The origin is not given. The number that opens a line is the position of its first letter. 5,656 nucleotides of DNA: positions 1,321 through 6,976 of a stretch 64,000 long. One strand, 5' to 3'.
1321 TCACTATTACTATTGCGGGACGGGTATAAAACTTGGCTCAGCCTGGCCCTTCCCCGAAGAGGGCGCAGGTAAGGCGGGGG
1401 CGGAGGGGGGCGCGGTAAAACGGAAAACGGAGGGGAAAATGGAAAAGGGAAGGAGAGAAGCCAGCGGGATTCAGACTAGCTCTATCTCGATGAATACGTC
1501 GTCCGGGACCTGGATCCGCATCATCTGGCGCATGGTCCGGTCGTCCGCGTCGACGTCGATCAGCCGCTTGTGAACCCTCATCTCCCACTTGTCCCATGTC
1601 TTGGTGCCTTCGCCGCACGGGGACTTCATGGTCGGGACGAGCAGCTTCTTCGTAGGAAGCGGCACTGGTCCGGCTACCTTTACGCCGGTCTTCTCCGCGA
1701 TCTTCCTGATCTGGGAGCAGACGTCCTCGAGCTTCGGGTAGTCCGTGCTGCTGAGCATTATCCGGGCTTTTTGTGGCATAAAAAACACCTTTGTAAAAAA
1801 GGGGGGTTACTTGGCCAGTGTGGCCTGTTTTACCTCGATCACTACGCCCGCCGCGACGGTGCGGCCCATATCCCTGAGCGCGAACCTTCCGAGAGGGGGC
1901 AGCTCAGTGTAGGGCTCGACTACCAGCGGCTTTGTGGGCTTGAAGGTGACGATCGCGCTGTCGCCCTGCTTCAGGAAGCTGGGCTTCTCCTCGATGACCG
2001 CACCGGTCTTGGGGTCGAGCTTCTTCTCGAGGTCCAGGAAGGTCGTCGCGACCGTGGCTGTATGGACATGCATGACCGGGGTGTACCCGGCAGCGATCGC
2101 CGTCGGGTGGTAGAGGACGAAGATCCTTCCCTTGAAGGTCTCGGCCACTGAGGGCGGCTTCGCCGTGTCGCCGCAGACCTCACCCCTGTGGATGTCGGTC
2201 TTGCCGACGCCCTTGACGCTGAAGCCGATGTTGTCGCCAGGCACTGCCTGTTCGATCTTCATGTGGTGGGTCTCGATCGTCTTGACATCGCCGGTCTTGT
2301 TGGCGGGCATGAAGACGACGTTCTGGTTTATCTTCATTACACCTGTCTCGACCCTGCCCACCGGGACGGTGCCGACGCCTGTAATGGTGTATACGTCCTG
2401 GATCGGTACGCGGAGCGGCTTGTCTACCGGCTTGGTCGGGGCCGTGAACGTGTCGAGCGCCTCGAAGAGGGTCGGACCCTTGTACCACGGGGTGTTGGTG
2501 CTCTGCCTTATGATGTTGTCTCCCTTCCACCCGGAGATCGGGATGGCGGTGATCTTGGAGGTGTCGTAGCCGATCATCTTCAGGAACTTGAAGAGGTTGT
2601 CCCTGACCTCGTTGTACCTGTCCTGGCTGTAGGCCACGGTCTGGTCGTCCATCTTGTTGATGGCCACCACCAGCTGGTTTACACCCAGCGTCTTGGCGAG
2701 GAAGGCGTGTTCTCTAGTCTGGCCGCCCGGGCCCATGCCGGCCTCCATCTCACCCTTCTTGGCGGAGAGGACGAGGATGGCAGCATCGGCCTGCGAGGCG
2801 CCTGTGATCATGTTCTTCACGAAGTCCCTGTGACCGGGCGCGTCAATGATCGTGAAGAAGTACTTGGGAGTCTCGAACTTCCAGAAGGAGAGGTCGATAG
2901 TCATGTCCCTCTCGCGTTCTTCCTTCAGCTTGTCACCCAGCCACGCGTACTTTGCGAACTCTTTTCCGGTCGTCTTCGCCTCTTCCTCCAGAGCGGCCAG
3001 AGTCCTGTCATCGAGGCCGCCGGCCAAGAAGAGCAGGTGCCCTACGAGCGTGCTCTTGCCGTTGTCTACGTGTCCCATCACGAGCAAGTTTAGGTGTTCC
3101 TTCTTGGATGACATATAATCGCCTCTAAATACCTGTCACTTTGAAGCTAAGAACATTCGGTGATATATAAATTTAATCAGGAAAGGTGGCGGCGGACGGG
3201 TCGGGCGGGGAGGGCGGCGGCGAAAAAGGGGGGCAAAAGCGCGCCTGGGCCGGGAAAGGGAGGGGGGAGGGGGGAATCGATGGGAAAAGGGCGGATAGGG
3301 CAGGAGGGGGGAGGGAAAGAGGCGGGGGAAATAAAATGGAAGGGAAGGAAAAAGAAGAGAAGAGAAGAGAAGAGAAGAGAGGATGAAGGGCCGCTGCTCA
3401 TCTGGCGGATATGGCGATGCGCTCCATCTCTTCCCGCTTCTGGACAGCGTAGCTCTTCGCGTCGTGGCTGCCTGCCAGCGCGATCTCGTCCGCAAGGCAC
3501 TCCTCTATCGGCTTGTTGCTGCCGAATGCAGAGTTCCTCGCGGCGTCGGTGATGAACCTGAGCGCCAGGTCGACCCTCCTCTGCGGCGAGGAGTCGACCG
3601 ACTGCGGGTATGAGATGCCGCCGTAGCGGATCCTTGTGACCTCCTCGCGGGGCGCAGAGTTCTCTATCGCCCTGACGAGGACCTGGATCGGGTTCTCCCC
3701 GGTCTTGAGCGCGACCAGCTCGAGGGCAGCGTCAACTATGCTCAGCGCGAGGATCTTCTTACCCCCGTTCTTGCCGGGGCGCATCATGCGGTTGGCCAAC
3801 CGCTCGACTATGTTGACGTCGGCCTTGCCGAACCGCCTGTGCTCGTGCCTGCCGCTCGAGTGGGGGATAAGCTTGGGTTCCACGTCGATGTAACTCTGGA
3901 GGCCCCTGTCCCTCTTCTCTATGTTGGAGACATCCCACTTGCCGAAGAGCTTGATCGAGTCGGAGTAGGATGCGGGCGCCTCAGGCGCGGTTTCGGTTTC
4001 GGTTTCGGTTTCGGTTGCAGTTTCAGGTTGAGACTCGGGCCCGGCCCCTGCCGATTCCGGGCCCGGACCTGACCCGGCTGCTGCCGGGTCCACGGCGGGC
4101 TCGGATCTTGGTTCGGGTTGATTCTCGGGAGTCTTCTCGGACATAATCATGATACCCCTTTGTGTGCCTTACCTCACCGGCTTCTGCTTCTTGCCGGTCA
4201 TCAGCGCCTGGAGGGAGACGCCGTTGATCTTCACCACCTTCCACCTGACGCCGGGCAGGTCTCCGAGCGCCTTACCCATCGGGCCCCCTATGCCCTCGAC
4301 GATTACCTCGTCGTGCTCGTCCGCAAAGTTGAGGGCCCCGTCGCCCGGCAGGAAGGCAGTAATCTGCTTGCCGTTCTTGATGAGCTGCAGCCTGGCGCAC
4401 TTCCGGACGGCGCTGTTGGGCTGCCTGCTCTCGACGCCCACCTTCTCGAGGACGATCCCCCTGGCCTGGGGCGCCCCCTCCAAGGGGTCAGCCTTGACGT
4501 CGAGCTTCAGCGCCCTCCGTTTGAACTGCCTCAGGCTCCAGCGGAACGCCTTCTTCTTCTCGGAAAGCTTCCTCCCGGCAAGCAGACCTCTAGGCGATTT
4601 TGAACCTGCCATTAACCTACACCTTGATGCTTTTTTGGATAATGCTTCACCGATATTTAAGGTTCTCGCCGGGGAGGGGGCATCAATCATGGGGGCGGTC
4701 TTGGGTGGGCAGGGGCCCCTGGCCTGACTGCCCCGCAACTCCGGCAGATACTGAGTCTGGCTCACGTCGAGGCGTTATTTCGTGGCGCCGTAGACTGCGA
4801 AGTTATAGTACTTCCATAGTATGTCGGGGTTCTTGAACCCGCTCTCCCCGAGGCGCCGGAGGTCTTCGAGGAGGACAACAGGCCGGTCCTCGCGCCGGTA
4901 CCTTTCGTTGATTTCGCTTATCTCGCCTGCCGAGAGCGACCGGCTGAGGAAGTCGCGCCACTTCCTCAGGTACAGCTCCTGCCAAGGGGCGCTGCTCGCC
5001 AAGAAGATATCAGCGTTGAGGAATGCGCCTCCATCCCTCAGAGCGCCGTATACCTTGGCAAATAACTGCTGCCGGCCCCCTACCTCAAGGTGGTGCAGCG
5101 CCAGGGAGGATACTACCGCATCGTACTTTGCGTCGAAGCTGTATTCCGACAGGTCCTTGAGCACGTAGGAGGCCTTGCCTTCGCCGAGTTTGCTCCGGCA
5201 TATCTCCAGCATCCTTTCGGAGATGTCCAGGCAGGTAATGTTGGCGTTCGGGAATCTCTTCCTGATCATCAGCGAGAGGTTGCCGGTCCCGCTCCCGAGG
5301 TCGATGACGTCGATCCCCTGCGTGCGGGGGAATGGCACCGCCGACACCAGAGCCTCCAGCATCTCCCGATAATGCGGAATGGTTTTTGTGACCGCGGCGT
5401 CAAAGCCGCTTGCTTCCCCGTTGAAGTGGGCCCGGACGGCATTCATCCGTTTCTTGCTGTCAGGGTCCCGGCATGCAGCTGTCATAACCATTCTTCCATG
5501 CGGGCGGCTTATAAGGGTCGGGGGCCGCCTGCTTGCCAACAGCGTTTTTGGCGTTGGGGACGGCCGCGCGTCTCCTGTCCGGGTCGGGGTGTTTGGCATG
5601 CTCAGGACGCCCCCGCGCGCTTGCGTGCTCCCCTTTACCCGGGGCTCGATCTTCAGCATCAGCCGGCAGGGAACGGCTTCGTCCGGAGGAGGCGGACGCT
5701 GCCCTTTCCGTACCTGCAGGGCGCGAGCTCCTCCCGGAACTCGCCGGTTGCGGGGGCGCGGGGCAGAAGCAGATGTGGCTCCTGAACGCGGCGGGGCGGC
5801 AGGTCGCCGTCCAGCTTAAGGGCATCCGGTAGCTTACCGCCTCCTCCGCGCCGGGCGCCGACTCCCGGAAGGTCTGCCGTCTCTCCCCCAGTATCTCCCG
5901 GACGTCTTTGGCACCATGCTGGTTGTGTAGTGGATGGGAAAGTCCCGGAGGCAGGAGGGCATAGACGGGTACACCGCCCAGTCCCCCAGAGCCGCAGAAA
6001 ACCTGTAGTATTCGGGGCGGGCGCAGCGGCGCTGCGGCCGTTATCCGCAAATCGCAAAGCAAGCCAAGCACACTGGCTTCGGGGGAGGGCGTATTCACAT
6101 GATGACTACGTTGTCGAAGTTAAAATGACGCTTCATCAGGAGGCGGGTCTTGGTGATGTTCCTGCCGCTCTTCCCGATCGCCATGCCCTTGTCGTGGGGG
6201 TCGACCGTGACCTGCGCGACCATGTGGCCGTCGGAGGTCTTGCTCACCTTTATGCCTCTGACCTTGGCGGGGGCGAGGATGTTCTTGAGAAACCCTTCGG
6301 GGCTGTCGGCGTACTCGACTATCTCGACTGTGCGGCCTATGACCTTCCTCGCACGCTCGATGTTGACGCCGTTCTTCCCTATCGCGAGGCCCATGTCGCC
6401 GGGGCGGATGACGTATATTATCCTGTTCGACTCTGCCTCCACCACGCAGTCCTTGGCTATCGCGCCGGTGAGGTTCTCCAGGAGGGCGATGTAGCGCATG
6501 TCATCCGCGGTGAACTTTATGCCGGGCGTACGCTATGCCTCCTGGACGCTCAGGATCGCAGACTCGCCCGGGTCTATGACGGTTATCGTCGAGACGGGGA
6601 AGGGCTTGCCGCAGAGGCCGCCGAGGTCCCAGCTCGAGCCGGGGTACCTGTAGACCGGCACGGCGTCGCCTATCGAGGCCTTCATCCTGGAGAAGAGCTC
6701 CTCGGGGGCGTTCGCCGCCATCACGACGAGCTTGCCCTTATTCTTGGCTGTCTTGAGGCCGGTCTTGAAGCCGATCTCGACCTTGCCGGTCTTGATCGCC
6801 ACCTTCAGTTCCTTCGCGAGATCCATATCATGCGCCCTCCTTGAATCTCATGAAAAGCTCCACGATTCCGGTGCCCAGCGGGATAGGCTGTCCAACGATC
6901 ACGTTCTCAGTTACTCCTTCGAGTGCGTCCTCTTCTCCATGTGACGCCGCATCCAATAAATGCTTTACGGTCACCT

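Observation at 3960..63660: Dispersed family of GC-rich hexanucleotide microsatellites in both coding N-termini and intergenic spacers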

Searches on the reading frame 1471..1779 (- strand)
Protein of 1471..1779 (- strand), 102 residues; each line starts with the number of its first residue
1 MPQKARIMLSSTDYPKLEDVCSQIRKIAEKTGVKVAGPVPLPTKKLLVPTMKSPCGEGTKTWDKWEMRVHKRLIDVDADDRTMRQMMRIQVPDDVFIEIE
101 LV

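Call 26: find_encoding_contigs(protein=window:1471-1779:-, flank=10000, max_places=10)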
Protein window:1471-1779:- (102 aa): 4 contigs read that carry it; 4 places shown.
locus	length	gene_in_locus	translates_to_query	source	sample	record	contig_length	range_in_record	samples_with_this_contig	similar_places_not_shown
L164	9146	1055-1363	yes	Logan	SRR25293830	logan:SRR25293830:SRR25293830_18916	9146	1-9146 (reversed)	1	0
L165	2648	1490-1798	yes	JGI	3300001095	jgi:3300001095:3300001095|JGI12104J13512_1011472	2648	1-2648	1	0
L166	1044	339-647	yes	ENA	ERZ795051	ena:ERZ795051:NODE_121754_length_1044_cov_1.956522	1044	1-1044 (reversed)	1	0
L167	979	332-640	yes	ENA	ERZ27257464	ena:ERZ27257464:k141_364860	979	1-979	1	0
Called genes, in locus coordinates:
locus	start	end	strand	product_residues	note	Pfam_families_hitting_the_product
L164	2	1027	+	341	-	?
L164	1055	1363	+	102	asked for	PF00338:Ribosomal_S10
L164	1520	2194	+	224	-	PF00156:Pribosyltran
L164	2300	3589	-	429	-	PF00732:GMC_oxred_N, PF00890:FAD_binding_2 (faint), PF01266:DAO (weak), PF07992:Pyr_redox_2 (faint), PF13450:NAD_binding_8 (weak)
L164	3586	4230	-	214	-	PF14196:ATC_hydrolase (weak)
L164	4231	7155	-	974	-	PF01073:3Beta_HSD (faint), PF01370:Epimerase, PF07993:NAD_binding_4, PF16363:GDP_Man_Dehyd (faint), PF00501:AMP-binding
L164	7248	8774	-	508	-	PF04230:PS_pyruv_trans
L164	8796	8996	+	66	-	-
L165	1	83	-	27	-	?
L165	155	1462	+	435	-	PF00009:GTP_EFTU, PF03144:GTP_EFTU_D2, PF03143:GTP_EFTU_D3, PF22594:GTP-eEF1A_C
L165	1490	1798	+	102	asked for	PF00338:Ribosomal_S10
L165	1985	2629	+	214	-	PF00156:Pribosyltran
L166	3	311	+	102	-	?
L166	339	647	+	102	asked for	PF00338:Ribosomal_S10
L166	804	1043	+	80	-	?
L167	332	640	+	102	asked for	PF00338:Ribosomal_S10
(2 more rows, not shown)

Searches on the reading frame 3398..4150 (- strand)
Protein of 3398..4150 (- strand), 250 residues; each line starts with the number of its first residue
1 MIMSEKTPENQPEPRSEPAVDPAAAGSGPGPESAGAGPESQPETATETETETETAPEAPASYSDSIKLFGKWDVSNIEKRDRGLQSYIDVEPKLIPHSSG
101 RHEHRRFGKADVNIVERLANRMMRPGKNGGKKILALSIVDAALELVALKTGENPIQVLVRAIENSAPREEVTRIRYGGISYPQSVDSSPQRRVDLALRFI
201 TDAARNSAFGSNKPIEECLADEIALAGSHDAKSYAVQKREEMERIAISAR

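Call 22: search_protein_families(library=pfam, proteins=[window:3398-4150:-], max_evalue=0.01)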
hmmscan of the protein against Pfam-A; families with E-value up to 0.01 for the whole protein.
window:3398-4150:- (250 aa): 1 family
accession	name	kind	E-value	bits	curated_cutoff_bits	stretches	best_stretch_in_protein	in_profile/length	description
PF00177.27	Ribosomal_S7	-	2.6e-43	147.6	24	1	87-250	4-148/148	Ribosomal protein S7p/S5e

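Call 31: list_cluster_members(proteins=[window:3398-4144:-, window:6828-8381:-, window:54637-55131:-, window:60035-61069:-, window:49665-51755:-, window:26014-26625:-, window:11067-11216:-, window:15290-16501:-, window:62355-63152:-, window:61083-62300:-])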
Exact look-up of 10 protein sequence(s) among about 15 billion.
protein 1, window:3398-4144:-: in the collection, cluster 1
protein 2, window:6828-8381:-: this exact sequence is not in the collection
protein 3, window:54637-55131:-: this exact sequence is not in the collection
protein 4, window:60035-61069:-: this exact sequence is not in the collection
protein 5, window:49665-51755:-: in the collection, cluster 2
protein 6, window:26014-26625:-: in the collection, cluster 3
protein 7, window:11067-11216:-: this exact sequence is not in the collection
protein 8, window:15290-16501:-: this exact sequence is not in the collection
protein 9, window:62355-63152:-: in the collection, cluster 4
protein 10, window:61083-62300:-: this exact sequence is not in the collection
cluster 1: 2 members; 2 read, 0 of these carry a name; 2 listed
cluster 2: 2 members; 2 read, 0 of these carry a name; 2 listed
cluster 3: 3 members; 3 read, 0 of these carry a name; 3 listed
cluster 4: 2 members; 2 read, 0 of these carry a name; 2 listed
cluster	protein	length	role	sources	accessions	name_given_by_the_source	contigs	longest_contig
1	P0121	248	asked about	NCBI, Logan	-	-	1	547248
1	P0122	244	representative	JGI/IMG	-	-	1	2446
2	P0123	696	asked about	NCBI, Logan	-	-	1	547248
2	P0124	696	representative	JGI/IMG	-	-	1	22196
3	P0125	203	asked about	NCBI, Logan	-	-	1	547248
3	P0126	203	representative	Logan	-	-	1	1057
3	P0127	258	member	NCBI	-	-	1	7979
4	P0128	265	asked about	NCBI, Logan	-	-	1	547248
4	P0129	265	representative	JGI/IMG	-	-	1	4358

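Call 32: find_encoding_contigs(protein=P0124, flank=10000, max_places=6)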
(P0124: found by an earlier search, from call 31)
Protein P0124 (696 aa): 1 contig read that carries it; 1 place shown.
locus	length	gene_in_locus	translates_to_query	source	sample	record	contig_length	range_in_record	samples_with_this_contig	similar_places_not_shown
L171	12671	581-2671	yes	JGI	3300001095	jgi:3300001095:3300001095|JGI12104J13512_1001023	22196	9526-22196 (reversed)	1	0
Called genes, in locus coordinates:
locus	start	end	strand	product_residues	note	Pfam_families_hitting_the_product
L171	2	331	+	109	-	?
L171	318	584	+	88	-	PF26161:DUF8044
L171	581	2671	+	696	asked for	-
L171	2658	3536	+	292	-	PF14258:DUF4350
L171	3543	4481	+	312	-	PF20030:bpMoxR, PF07726:AAA_3, PF07728:AAA_5, PF17863:AAA_lid_2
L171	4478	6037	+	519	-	PF01882:DUF58 (weak)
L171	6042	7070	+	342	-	PF07760:DUF1616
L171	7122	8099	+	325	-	PF00535:Glycos_transf_2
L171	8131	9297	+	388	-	PF02222:ATP-grasp, PF02655:ATP-grasp_3, PF02786:CPSase_L_D2 (faint), PF07478:Dala_Dala_lig_C (weak), PF15632:ATPgrasp_Ter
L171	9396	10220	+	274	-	PF01522:Polysacc_deac_1, PF11959:DUF3473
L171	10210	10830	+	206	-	PF02811:PHP, PF13263:PHP_C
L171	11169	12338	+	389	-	PF13439:Glyco_transf_4, PF20706:GT4-conflict (weak), PF00534:Glycos_transf_1, PF13692:Glyco_trans_1_4, PF13524:Glyco_trans_1_2 (faint)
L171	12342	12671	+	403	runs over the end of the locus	PF13439:Glyco_transf_4, PF00534:Glycos_transf_1, PF13692:Glyco_trans_1_4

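Call 33: find_encoding_contigs(protein=P0129, flank=10000, max_places=6)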
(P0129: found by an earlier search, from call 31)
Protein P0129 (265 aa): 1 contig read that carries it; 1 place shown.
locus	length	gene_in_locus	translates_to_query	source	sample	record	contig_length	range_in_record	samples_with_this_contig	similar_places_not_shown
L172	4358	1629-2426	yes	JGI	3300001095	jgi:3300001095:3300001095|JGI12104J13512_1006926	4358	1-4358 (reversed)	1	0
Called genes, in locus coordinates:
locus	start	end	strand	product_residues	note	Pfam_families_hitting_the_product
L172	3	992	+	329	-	?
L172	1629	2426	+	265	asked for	PF02585:PIG-L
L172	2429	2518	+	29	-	-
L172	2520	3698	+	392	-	PF13480:Acetyltransf_6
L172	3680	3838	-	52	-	-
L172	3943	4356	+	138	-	?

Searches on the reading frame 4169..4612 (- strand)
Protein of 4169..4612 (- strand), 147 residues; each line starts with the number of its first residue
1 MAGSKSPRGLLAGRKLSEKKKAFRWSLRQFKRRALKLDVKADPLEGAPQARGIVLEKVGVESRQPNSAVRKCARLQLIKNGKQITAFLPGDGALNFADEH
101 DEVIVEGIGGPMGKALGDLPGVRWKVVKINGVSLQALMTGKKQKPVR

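Call 25: find_encoding_contigs(protein=window:4169-4612:-, flank=10000, max_places=10)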
Protein window:4169-4612:- (147 aa): 3 contigs read that carry it; 3 places shown.
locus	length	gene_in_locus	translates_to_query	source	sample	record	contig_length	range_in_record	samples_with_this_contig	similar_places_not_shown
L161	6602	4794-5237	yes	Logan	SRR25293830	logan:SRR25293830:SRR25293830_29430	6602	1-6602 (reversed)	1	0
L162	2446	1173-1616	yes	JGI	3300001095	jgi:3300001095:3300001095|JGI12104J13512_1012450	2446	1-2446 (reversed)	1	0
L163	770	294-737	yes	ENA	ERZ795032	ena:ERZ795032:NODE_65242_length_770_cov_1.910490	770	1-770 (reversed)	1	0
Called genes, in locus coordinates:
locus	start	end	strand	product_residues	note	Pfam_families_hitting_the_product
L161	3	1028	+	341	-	?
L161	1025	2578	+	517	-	-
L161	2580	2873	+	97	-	PF01248:Ribosomal_L7Ae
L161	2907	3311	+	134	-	PF07650:KH_2, PF13083:KH_KhpA-B (faint), PF26594:KH_NusA_2nd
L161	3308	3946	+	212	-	-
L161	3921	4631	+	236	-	PF02353:CMAS, PF13489:Methyltransf_23, PF05175:MTS, PF13847:Methyltransf_31, PF08241:Methyltransf_11, PF08242:Methyltransf_12, PF13649:Methyltransf_25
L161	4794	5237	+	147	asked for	PF00164:Ribosom_S12_S23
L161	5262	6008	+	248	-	PF00177:Ribosomal_S7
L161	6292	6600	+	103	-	?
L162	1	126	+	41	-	?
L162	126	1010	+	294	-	PF05175:MTS, PF13489:Methyltransf_23, PF02353:CMAS, PF08241:Methyltransf_11, PF08242:Methyltransf_12, PF13649:Methyltransf_25, PF13847:Methyltransf_31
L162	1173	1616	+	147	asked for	PF00164:Ribosom_S12_S23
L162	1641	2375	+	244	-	PF00177:Ribosomal_S7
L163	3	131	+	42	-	?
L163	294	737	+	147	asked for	PF00164:Ribosom_S12_S23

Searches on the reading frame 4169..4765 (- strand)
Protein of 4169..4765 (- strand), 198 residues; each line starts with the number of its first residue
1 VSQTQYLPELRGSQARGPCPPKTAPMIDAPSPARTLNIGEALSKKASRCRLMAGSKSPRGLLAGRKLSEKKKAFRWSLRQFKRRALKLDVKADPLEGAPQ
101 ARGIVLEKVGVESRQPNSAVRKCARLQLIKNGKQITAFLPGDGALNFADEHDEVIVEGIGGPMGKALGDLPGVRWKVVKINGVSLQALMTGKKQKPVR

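Call 22: search_protein_families(library=pfam, proteins=[window:4169-4765:-], max_evalue=0.01)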
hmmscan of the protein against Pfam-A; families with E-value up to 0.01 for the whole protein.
window:4169-4765:- (198 aa): 1 family
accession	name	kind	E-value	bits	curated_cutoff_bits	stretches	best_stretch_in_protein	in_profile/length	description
PF00164.32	Ribosom_S12_S23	-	2.2e-45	153.3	22.3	1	90-197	3-109/110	Ribosomal protein S12/S23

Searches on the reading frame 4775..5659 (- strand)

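Call 22: search_protein_families(library=pfam, proteins=[window:4775-5659:-], max_evalue=0.01)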
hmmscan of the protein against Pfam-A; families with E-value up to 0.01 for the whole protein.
window:4775-5659:- (294 aa): 12 families
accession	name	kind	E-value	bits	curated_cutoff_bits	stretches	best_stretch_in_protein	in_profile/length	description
PF13649.12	Methyltransf_25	-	8.4e-20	71.7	27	1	118-211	1-97/97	Methyltransferase domain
PF08242.18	Methyltransf_12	-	6.4e-16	59.3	30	1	119-212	1-97/98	Methyltransferase domain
PF08241.18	Methyltransf_11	-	2.7e-15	57.2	21.2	1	120-214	2-94/95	Methyltransferase domain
PF05175.20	MTS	-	4.3e-10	39.9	23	1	113-212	30-135/170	Methyltransferase small domain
PF13847.12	Methyltransf_31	-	1.3e-09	38.4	27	1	114-219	3-113/145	Methyltransferase domain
PF13489.12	Methyltransf_23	-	4.9e-08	33.3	27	1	101-239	9-137/164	Methyltransferase domain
PF02353.26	CMAS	-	1.8e-07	31.2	27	1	114-224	62-173/273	Mycolic acid cyclopropane synthetase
PF00891.24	Methyltransf_2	-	3.5e-05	23.7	22.3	1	118-221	66-170/210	O-methyltransferase domain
PF01209.24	Ubie_methyltran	-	0.00011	22.1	20.1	1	113-214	46-150/233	ubiE/COQ5 methyltransferase family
PF10294.15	Methyltransf_16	-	0.00082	19.6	21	1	106-156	38-87/174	Lysine methyltransferase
PF13679.12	Methyltransf_32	-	0.0027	18.1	27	1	92-157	4-72/143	Methyltransferase domain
PF00398.26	RrnaAD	-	0.0082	15.7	24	0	117-177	33-92/263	Ribosomal RNA adenine dimethylase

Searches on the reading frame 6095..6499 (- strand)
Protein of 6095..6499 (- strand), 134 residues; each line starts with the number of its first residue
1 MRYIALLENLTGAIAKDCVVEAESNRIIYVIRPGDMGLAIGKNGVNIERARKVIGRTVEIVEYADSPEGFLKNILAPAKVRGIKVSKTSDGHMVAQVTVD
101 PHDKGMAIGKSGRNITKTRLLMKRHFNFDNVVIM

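Call 22: search_protein_families(library=pfam, proteins=[window:6095-6499:-], max_evalue=0.01)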
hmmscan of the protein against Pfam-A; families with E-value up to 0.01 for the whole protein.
window:6095-6499:- (134 aa): 5 families
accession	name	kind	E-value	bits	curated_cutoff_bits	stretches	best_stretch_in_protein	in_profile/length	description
PF07650.23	KH_2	-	4.8e-17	62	22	2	4-63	4-63/78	KH domain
PF13184.12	KH_5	-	1.5e-10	41.5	27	1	25-85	3-69/69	NusA-like KH domain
PF13083.13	KH_KhpA-B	-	5.7e-08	33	32.1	1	70-123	7-59/73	KhpA/KhpB, KH domain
PF23095.1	KH_NusA_C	-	4.6e-05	23.8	34.2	0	39-66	13-40/59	Transcription termination/antitermination protein NusA, KH domain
PF00013.35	KH_1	-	0.00027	21.1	21.5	0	31-66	6-40/66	KH domain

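Call 27: find_encoding_contigs(protein=window:6095-6499:-, flank=10000, max_places=10)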
Protein window:6095-6499:- (134 aa): 5 contigs read that carry it; 4 places shown.
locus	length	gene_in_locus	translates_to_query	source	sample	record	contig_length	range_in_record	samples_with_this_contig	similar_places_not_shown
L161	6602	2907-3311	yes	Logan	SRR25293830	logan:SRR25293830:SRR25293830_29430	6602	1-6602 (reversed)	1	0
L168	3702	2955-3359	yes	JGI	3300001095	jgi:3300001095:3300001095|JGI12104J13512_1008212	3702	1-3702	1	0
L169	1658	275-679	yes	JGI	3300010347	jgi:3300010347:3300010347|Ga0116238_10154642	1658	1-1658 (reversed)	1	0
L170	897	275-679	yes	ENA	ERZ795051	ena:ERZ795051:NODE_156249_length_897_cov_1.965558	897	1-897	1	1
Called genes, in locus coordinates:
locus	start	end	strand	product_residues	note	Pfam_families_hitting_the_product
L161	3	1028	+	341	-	?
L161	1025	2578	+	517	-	-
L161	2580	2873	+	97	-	PF01248:Ribosomal_L7Ae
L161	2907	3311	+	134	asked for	PF07650:KH_2, PF13083:KH_KhpA-B (faint), PF26594:KH_NusA_2nd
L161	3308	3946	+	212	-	-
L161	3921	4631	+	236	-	PF02353:CMAS, PF13489:Methyltransf_23, PF05175:MTS, PF13847:Methyltransf_31, PF08241:Methyltransf_11, PF08242:Methyltransf_12, PF13649:Methyltransf_25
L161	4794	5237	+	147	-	PF00164:Ribosom_S12_S23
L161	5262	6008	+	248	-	PF00177:Ribosomal_S7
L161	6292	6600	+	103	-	?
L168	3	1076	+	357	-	?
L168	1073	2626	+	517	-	-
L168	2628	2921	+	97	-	PF01248:Ribosomal_L7Ae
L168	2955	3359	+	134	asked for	PF07650:KH_2, PF13083:KH_KhpA-B (faint), PF26594:KH_NusA_2nd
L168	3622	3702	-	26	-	?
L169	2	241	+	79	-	?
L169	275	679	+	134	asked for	PF07650:KH_2, PF13083:KH_KhpA-B (faint), PF26594:KH_NusA_2nd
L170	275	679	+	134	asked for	PF07650:KH_2, PF13083:KH_KhpA-B (faint), PF26594:KH_NusA_2nd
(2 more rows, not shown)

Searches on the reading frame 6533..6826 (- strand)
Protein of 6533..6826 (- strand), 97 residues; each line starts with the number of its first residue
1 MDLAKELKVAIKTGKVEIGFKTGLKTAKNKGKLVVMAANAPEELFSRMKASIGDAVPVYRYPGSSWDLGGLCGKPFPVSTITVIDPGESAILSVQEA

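Call 22: search_protein_families(library=pfam, proteins=[window:6533-6826:-], max_evalue=0.01)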
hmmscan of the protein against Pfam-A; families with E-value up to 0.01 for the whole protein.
window:6533-6826:- (97 aa): 1 family
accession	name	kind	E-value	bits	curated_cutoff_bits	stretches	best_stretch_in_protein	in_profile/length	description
PF01248.31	Ribosomal_L7Ae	-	2.2e-12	46.9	22.1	1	2-92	2-94/95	Ribosomal protein L7Ae/L30e/S12e/Gadd45 family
